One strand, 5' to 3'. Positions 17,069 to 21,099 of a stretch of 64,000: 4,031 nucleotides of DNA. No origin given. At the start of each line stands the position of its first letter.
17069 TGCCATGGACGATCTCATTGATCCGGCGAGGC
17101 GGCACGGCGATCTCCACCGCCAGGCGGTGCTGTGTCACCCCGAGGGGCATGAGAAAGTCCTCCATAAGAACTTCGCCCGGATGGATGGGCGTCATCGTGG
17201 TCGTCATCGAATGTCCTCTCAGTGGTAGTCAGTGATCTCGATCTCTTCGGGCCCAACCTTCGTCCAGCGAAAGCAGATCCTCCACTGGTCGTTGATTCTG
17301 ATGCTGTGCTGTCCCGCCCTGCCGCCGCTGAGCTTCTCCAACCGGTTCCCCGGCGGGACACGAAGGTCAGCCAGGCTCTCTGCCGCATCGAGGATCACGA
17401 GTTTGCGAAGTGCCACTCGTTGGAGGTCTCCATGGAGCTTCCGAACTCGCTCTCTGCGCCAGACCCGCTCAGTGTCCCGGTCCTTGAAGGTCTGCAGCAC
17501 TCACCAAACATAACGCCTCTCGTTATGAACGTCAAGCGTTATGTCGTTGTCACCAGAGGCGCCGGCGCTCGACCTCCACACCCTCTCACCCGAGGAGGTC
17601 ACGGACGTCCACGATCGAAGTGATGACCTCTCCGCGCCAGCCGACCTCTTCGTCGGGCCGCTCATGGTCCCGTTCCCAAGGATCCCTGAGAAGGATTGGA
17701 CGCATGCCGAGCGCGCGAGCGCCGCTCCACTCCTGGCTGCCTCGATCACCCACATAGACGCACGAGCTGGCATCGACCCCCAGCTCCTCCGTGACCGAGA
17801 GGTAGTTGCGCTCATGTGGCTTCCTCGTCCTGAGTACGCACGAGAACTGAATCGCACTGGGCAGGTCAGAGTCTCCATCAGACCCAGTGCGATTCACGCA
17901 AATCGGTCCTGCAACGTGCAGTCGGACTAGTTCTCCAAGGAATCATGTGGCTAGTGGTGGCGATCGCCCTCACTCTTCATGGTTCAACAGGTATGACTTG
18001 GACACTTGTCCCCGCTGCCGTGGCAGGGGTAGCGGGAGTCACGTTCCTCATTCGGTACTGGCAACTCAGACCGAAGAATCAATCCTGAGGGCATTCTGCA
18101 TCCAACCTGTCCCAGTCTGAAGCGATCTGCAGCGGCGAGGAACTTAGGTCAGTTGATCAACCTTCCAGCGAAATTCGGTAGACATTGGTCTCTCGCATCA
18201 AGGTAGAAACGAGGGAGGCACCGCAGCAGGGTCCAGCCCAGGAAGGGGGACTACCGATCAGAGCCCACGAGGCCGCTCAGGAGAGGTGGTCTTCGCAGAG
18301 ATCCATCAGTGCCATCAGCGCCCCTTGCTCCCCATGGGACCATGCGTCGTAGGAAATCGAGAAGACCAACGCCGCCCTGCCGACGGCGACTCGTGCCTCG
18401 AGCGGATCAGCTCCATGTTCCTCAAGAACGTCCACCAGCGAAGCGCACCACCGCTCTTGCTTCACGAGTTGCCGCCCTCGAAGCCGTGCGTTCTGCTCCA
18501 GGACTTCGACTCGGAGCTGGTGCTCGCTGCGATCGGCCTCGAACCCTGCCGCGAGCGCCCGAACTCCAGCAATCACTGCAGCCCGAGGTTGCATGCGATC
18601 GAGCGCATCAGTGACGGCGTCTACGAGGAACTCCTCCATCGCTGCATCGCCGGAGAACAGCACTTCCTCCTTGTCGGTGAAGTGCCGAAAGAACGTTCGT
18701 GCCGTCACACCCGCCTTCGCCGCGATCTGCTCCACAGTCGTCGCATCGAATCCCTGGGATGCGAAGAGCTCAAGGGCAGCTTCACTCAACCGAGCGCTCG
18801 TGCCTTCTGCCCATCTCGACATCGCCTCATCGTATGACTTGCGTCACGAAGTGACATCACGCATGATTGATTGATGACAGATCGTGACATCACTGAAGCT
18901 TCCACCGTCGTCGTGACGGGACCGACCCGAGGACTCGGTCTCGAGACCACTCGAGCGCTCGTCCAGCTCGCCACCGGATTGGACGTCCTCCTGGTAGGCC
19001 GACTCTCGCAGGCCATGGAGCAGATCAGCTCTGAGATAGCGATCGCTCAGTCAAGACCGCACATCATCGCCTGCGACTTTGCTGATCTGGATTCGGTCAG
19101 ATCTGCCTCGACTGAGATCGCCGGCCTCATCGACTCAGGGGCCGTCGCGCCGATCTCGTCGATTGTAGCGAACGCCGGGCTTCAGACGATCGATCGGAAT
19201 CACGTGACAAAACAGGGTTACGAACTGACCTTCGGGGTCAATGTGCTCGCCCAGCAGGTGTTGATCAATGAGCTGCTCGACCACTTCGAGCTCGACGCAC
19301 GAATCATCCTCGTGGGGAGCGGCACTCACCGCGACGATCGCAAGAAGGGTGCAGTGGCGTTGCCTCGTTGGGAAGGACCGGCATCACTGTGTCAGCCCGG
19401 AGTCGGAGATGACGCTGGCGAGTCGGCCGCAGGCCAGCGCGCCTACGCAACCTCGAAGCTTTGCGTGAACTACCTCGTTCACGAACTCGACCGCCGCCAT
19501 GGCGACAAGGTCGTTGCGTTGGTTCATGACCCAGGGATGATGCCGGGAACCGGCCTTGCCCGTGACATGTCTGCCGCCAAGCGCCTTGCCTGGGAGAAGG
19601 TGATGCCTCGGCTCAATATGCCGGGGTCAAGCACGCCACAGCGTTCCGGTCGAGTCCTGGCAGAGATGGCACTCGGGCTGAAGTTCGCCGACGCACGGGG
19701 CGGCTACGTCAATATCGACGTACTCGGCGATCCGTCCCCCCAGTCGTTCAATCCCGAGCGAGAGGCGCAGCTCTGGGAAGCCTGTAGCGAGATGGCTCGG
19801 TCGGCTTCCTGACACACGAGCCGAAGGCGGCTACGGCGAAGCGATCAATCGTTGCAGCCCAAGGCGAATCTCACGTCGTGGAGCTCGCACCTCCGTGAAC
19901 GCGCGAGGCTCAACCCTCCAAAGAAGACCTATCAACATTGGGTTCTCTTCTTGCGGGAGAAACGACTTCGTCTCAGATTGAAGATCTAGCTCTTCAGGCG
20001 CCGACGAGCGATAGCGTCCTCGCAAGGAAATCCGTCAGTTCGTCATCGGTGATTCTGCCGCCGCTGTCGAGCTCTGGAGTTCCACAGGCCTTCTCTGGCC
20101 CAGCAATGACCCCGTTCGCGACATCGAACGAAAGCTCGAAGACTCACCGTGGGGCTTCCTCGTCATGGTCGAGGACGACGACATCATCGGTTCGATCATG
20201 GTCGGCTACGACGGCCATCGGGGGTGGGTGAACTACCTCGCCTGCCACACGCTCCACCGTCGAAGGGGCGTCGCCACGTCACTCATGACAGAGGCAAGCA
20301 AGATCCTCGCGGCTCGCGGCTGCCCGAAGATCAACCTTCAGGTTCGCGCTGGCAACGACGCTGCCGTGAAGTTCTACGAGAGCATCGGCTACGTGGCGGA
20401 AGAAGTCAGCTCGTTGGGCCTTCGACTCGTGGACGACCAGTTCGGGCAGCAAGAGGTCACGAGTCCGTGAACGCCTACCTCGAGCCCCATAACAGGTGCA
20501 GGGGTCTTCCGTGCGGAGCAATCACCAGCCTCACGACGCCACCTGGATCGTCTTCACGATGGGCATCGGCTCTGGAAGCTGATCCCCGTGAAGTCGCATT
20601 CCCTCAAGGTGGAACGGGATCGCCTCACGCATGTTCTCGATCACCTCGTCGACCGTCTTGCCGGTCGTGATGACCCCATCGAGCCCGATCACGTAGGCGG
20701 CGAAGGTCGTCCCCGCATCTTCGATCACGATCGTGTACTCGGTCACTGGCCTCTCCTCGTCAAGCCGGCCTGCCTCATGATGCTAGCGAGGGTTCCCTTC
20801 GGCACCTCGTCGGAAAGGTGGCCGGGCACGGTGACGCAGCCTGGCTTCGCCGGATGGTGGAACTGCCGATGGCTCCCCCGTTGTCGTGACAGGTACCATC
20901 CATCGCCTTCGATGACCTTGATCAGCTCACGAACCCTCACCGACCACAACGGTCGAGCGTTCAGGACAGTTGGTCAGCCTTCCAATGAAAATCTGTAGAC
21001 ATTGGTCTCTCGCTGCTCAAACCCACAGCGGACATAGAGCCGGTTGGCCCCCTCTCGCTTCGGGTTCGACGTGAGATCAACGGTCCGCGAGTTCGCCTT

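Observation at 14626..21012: Seven same-orientation copies of a 68-bp element cut a low-GC 6.4-kb segment into gene cassettes, anchored in the 3' end of a GNAT gene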

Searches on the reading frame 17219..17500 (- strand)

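Call 7: search_protein_families(library=pfam, max_evalue=0.01, proteins=[window:17219-17500:-])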
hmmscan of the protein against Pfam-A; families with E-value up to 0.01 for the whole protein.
window:17219-17500:- (93 aa): 1 family
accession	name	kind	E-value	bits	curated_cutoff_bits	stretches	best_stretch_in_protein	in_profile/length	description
PF05015.19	HigB-like_toxin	-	9e-18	65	27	1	4-81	2-80/91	RelE-like toxin of type II toxin-antitoxin system HigB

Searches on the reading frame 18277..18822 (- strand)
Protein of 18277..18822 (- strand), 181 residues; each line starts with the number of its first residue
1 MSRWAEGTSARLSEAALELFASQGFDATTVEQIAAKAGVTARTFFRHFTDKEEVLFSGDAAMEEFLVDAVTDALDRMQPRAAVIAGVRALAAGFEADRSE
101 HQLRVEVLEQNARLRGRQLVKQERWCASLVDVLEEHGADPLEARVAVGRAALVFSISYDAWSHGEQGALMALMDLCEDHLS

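Call 10: search_protein_families(library=pfam, max_evalue=0.01, proteins=[window:18277-18822:-])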
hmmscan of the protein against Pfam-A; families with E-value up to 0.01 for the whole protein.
window:18277-18822:- (181 aa): 2 families
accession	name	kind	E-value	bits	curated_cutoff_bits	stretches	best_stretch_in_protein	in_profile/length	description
PF00440.29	TetR_N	-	6.3e-17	61.5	24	1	14-55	3-44/47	Bacterial regulatory proteins, tetR family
PF13022.12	HTH_Tnp_1_2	-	0.0022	18.5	27.9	1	16-76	15-74/122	Helix-turn-helix of insertion element transposase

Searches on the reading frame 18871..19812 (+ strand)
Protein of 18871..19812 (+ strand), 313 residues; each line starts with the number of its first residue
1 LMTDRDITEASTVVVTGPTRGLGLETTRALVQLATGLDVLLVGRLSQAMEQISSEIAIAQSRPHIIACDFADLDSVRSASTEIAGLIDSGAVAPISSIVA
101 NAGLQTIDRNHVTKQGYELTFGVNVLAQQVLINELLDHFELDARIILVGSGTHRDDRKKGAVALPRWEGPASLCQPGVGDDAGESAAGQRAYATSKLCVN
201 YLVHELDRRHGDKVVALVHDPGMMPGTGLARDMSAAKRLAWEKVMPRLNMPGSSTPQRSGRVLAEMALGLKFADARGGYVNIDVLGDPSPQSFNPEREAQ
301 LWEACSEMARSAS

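Call 10: search_protein_families(library=pfam, max_evalue=0.01, proteins=[window:18871-19812:+])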
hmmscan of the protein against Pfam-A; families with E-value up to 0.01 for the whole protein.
window:18871-19812:+ (313 aa): 3 families
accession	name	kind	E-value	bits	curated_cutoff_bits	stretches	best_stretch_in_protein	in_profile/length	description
PF00106.31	adh_short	-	1.7e-16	60.7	26.6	1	12-153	2-139/195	short chain dehydrogenase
PF08659.16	KR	-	2.1e-05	24.9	22.6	1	12-130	2-118/180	KR domain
PF13561.12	adh_short_C2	-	0.0037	17.3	27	0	20-150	6-130/236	Enoyl-(Acyl carrier protein) reductase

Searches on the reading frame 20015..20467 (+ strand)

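Call 10: search_protein_families(library=pfam, max_evalue=0.01, proteins=[window:20015-20467:+])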
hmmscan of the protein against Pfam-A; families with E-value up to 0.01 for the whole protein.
window:20015-20467:+ (151 aa): 7 families
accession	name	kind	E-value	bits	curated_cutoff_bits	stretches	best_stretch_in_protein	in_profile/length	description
PF00583.31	Acetyltransf_1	-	1.3e-17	64.6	20.7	1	27-126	15-116/116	Acetyltransferase (GNAT) family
PF13508.13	Acetyltransf_7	-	8e-13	49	27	1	47-127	4-83/84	Acetyltransferase (GNAT) domain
PF13673.13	Acetyltransf_10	-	2.7e-10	40.8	23.6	1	37-129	22-110/128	Acetyltransferase (GNAT) domain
PF08445.16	FR47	-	9e-07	29.2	22.1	1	74-129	26-80/86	FR47-like protein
PF13302.13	Acetyltransf_3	-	3.1e-05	25.1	25.4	1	35-126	35-137/138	Acetyltransferase (GNAT) domain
PF13420.13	Acetyltransf_4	-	0.00034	21.1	24.3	1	46-128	49-136/155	Acetyltransferase (GNAT) domain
PF13527.13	Acetyltransf_9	-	0.00035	21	25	1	70-126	73-124/127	Acetyltransferase (GNAT) domain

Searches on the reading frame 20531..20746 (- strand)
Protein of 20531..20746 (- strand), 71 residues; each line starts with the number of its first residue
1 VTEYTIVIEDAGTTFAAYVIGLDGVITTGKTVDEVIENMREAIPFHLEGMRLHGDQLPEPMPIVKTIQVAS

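Call 10: search_protein_families(library=pfam, max_evalue=0.01, proteins=[window:20531-20746:-])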
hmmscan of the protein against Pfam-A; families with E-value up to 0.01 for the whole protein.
window:20531-20746:- (71 aa): 2 families
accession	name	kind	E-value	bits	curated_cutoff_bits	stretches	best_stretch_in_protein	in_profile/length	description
PF15919.11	HicB_lk_antitox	-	1.5e-08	35.3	27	1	4-67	1-65/123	HicB_like antitoxin of bacterial toxin-antitoxin system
PF21748.3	UPF0150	-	0.00011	22.4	27.3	1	8-43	15-49/64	UPF0150-like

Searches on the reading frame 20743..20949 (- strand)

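Call 10: search_protein_families(library=pfam, max_evalue=0.01, proteins=[window:20743-20949:-])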
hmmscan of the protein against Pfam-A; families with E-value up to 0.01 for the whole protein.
window:20743-20949:- (68 aa): 1 family
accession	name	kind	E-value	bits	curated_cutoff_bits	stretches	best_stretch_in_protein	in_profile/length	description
PF07927.17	HicA_toxin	-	8.3e-24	83.9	27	1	7-63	2-58/58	HicA toxin of bacterial toxin-antitoxin,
